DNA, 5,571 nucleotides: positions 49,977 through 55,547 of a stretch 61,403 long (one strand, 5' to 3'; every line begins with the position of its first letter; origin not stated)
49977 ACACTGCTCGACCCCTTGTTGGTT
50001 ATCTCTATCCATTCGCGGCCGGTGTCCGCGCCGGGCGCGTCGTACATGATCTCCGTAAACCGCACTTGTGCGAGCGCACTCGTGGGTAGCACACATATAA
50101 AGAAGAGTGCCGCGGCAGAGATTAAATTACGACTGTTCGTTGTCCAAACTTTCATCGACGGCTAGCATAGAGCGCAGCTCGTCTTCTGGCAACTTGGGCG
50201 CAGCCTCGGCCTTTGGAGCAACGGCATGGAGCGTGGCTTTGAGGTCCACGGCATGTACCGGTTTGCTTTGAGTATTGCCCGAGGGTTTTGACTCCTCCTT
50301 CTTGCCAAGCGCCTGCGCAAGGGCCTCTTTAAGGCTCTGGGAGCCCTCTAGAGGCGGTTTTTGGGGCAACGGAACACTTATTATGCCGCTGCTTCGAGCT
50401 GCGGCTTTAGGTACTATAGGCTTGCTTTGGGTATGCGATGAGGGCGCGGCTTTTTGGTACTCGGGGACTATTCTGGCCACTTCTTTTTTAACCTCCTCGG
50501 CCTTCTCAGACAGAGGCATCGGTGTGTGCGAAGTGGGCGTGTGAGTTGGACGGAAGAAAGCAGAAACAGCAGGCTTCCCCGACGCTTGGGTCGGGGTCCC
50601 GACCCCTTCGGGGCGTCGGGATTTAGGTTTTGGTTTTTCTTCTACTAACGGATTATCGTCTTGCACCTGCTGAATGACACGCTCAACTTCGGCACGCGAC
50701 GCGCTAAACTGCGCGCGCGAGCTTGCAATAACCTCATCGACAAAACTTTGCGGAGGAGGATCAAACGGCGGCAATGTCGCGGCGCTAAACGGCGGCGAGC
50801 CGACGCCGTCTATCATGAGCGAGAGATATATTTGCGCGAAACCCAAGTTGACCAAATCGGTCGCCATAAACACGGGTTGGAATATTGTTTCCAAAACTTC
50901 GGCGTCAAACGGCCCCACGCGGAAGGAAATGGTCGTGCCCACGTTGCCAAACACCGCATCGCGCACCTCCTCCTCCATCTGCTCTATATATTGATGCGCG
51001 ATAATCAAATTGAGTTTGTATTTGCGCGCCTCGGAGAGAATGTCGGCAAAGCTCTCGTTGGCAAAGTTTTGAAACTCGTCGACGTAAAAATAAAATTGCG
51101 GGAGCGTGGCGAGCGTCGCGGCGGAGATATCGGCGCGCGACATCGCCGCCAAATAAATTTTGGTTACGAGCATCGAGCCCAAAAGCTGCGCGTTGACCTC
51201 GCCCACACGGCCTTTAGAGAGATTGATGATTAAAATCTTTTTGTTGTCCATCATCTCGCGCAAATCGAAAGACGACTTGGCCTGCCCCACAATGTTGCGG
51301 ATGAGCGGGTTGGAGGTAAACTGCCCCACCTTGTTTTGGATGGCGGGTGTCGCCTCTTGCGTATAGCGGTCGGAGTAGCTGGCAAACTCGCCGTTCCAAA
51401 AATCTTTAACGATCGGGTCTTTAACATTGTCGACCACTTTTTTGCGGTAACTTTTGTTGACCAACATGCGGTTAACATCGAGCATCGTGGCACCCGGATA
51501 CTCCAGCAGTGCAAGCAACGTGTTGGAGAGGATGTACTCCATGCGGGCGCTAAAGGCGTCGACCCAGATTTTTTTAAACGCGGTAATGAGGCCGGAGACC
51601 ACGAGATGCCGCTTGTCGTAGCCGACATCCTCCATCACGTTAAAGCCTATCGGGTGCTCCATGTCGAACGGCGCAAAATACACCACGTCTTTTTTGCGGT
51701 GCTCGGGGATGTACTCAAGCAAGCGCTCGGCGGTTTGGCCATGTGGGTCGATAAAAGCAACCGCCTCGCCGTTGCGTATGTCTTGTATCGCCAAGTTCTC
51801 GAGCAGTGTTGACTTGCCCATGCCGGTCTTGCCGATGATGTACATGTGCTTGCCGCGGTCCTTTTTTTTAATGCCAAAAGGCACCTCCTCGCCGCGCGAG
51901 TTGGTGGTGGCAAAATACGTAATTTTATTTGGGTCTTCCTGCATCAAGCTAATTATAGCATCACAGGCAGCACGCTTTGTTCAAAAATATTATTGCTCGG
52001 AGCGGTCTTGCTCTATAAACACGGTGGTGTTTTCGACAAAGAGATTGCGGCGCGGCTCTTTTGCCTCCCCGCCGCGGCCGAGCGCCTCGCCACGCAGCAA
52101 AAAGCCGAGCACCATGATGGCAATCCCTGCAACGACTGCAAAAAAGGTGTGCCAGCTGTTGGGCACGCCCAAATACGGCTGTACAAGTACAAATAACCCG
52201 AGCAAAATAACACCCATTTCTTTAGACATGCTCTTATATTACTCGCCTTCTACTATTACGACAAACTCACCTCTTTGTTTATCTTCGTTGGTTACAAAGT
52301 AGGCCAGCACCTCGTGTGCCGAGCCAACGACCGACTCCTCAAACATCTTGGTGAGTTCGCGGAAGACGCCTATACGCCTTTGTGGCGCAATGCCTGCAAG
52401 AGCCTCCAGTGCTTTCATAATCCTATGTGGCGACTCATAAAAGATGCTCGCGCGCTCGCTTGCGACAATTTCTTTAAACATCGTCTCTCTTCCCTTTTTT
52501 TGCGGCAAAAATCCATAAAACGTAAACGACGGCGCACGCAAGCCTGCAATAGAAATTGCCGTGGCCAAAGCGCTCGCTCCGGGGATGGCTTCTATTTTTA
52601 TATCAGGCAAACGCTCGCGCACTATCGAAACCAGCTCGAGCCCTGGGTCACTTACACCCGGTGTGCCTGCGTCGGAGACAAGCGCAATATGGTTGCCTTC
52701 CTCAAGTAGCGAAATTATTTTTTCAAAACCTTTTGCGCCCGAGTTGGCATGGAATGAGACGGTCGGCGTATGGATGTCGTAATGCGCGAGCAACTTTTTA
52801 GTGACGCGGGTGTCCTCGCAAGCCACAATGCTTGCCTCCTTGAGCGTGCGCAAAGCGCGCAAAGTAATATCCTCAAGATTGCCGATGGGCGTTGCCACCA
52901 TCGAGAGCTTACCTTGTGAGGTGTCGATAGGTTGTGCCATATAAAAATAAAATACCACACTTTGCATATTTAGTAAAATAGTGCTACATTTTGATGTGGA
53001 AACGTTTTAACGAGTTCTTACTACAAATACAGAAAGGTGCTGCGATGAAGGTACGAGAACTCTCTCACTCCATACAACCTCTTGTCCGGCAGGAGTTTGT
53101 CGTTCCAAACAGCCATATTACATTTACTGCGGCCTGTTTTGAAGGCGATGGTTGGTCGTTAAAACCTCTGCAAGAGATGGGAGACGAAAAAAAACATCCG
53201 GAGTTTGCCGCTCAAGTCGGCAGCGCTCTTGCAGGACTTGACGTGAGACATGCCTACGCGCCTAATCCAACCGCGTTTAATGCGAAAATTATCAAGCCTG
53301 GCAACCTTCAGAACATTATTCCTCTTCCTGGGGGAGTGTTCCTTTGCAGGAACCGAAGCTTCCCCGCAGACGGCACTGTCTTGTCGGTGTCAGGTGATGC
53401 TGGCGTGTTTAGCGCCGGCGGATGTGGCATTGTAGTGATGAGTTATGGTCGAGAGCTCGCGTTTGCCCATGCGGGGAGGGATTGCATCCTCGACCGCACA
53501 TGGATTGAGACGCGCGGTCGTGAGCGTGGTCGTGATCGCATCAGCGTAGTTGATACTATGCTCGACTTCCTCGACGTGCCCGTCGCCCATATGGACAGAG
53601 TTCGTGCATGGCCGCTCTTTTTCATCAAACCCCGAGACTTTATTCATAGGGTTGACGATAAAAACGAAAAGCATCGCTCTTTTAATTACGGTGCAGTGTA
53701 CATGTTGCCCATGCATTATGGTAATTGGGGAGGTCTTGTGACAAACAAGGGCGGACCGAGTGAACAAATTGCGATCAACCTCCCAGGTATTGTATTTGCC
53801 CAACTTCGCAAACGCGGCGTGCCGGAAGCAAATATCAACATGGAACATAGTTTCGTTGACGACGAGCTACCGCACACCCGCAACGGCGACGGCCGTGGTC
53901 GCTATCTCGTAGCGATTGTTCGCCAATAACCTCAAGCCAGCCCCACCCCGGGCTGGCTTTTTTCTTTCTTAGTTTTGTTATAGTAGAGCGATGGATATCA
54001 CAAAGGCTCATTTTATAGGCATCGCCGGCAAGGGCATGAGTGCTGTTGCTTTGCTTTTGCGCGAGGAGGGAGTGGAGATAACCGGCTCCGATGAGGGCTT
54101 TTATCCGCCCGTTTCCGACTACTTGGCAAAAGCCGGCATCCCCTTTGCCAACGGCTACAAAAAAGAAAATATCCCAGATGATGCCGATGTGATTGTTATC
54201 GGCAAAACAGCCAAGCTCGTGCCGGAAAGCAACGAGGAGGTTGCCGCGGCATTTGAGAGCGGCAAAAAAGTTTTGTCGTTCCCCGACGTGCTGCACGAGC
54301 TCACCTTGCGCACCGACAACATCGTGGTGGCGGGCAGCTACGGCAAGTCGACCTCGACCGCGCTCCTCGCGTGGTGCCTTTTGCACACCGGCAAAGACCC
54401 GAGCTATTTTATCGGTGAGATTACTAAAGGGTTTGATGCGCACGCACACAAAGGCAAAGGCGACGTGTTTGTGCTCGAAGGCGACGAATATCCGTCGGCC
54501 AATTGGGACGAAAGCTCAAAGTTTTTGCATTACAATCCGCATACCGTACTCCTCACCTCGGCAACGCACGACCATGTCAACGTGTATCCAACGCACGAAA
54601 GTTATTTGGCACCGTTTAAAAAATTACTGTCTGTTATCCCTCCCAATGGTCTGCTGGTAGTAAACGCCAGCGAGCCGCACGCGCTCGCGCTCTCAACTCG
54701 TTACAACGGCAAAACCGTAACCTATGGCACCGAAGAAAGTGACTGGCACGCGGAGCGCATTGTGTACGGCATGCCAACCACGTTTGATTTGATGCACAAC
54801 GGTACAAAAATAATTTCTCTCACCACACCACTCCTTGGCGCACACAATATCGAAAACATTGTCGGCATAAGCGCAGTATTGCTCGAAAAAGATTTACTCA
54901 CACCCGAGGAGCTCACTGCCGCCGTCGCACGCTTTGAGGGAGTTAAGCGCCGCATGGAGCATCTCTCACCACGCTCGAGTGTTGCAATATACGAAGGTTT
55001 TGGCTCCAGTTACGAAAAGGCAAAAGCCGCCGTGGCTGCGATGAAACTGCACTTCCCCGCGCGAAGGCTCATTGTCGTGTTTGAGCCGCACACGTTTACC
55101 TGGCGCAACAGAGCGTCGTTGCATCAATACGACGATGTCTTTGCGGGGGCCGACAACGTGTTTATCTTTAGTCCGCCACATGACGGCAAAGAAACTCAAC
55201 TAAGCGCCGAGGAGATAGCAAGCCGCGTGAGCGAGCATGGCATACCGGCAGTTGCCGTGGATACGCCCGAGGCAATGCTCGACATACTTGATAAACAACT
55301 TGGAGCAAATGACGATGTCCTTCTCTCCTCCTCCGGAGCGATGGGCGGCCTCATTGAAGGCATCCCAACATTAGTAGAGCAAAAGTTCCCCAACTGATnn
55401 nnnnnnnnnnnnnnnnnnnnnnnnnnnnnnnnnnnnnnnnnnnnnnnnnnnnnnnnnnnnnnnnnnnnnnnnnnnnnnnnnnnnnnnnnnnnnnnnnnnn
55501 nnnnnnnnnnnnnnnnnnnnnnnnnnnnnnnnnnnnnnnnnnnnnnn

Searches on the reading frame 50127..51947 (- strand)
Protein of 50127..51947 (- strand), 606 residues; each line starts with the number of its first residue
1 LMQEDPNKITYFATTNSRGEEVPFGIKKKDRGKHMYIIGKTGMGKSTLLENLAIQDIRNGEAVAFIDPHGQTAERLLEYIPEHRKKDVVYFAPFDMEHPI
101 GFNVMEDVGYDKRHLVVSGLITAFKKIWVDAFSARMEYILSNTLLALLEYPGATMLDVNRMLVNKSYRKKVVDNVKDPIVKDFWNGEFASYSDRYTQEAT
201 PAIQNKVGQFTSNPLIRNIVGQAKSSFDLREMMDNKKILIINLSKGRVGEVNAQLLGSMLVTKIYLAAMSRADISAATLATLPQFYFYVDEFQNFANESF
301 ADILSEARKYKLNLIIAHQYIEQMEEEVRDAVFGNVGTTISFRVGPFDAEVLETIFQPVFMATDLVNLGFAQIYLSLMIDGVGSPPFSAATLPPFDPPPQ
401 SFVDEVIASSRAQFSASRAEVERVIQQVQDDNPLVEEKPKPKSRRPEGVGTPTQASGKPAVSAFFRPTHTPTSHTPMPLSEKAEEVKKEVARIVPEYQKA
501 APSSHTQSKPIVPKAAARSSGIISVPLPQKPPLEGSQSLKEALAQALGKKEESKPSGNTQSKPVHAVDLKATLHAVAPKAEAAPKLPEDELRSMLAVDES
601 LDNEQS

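Call 57: search_protein_families(library=pfam, proteins=[window:50127-51947:-], max_evalue=0.00001)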
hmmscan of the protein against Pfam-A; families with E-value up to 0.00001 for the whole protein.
window:50127-51947:- (606 aa): 5 families
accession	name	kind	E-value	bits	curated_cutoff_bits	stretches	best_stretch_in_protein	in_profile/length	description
PF10412.15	TrwB_AAD_bind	-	6.4e-11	42.2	20.5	1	27-343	10-309/387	Type IV secretion-system coupling protein DNA-binding domain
PF12696.13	TraG-D_C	-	4.3e-07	30.3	22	1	285-352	2-72/126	TraM recognition site of TraD and TraG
PF13401.12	AAA_22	-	4.1e-06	27.6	27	0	31-80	4-54/130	AAA domain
PF01935.23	DUF87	-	5.1e-06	27.2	23.2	0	19-245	9-203/220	Helicase HerA, central domain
PF02534.20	T4SS-DNA_transf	-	6.7e-06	25.6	20.1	0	33-327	45-347/468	Type IV secretory system Conjugative DNA transfer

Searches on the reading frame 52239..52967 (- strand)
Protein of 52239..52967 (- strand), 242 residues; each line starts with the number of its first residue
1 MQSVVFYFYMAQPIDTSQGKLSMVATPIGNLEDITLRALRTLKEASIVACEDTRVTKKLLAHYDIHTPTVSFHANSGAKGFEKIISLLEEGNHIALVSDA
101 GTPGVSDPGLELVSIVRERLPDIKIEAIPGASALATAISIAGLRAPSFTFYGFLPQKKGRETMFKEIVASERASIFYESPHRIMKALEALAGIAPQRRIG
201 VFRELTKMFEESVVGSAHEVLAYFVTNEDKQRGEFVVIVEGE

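Call 57: search_protein_families(library=pfam, proteins=[window:52239-52967:-], max_evalue=0.00001)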
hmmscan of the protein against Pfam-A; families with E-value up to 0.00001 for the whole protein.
window:52239-52967:- (242 aa): 1 family
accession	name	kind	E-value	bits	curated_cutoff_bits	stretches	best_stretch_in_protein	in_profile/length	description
PF00590.25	TP_methylase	-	1.8e-31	110.2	27.8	1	20-219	1-210/212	Tetrapyrrole (Corrin/Porphyrin) Methylases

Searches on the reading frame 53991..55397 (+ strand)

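Call 57: search_protein_families(library=pfam, proteins=[window:53991-55397:+], max_evalue=0.00001)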
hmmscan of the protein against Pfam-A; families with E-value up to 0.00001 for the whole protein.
window:53991-55397:+ (468 aa): 3 families
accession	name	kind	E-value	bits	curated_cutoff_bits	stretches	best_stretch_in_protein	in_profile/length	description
PF08245.18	Mur_ligase_M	-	6.4e-19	69.1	24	1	113-294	1-197/200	Mur ligase middle domain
PF01225.30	Mur_ligase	-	1.1e-14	55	21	1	6-105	2-91/95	Mur ligase family, catalytic domain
PF02875.26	Mur_ligase_C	-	2.7e-09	38.4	28.4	1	320-449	1-127/127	Mur ligase, glutamate ligase domain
